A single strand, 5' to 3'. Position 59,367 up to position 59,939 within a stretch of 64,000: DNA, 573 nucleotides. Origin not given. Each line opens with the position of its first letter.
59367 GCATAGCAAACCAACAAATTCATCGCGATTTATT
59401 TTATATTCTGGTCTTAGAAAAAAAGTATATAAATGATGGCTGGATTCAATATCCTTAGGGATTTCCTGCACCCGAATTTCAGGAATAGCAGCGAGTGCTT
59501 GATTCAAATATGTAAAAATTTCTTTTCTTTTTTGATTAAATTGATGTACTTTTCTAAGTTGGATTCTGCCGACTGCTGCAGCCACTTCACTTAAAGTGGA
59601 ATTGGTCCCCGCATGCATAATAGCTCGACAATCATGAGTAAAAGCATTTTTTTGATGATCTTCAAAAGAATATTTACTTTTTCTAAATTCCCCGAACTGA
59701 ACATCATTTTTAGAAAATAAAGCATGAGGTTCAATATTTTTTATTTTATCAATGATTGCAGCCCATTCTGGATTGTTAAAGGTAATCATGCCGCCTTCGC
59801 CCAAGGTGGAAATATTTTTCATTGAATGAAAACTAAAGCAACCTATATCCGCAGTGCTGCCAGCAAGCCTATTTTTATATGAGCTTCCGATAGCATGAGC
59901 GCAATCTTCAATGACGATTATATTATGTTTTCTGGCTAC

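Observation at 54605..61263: Cyclitol cassette (MIPS, IMPase, DegT aminotransferase, GT, FkbM methyltransferase) suggesting aminocyclitol or inositol-glycoside biosynthesis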

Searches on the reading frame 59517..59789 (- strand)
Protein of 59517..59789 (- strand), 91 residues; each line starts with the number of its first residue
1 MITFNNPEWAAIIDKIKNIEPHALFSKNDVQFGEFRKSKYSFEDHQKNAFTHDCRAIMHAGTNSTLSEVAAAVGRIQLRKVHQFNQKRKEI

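Call 59: search_solved_structures(query=window:59517-59789:-, max_evalue=10, show_alignments=5)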
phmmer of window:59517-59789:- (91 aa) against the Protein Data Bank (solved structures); distinct sequences matched with E-value up to 10: 5.
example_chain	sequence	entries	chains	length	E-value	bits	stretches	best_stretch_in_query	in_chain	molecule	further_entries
7b0d_A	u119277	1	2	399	0.27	14.9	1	60-91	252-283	Glutamine--scyllo-inositol transaminase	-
5uid_A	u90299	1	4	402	0.61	13.8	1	61-91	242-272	Aminotransferase TlmJ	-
7l7x_AAA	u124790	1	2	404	0.86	13.3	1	59-88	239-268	DegT/DnrJ/EryC1/StrS aminotransferase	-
5mrc_E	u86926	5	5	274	1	13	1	13-38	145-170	uL5m | Large ribosomal subunit protein uL5m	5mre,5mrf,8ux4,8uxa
3j6b_E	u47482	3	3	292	1.1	13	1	13-38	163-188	54S ribosomal protein L7, mitochondrial | Large ribosomal subunit protein uL5m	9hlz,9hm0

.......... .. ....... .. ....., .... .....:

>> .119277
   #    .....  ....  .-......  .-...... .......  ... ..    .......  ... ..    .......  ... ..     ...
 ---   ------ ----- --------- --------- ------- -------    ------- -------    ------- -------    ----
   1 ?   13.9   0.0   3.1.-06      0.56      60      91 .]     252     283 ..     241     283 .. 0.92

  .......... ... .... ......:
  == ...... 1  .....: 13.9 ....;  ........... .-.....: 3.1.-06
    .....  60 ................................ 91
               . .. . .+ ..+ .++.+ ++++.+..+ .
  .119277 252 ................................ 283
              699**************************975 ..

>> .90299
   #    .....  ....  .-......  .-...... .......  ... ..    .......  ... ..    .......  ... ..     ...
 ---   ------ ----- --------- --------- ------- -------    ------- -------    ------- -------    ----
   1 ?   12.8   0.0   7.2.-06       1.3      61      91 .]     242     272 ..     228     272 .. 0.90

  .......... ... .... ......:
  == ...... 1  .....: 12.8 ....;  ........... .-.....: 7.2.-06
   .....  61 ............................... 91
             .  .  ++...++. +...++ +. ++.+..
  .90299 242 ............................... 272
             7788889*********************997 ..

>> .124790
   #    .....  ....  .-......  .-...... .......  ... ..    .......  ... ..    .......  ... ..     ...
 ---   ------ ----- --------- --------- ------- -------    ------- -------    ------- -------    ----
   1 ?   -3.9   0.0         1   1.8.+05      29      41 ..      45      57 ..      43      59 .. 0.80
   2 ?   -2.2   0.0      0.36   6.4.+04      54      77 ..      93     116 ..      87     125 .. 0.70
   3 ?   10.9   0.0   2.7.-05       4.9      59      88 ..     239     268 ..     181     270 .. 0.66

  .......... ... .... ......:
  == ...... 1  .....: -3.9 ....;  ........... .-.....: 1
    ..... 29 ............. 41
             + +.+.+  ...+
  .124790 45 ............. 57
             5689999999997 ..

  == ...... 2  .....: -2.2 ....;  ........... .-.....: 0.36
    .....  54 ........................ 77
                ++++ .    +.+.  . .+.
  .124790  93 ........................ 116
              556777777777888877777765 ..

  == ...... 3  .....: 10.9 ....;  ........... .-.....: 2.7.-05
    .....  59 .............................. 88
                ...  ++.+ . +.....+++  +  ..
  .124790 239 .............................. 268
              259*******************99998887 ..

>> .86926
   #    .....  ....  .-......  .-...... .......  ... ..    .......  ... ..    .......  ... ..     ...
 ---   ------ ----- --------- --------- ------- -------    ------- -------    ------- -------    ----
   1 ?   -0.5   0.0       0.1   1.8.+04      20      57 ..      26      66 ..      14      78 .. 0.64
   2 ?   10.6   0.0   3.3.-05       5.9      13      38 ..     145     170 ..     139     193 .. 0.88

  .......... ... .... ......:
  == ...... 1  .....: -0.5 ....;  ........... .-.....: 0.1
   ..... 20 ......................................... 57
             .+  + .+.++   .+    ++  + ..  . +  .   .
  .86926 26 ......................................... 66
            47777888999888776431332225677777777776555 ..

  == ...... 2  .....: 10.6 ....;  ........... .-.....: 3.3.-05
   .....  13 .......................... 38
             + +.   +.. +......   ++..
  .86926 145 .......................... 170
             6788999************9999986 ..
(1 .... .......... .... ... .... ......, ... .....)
